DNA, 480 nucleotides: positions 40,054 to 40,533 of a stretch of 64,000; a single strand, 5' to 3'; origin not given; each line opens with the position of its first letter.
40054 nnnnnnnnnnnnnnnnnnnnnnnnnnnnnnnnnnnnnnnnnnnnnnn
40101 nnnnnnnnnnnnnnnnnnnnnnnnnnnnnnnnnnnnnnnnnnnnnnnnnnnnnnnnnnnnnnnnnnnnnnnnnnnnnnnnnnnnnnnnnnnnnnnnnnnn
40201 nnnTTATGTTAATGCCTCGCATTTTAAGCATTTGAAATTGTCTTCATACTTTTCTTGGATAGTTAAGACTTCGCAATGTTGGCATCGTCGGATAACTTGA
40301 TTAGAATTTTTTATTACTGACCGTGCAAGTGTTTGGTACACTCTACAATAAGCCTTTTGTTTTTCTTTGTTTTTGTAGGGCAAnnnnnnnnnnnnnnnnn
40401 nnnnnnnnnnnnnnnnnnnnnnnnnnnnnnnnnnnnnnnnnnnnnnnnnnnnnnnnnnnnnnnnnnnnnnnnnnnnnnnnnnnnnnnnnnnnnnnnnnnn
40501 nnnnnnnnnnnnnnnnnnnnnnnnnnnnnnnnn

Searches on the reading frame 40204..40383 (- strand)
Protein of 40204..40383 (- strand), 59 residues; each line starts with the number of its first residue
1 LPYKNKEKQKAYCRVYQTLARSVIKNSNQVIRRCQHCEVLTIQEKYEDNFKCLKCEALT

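Call 3: search_protein_families(library=pfam, proteins=[window:40204-40383:-], max_evalue=1)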
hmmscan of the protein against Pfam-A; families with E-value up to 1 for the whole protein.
window:40204-40383:- (59 aa): 2 families
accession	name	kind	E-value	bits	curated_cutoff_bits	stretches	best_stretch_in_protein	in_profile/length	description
PF14189.11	DUF4312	-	0.052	14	27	1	4-46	10-52/84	Domain of unknown function (DUF4312)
PF20120.5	DUF6510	-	0.26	11.6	26.4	1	12-54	31-74/86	Family of unknown function (DUF6510)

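Call 4: search_protein_families(library=phrogs, proteins=[window:40204-40383:-], max_evalue=0.01)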
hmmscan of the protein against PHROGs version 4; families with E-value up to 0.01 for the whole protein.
window:40204-40383:- (59 aa): 0 families
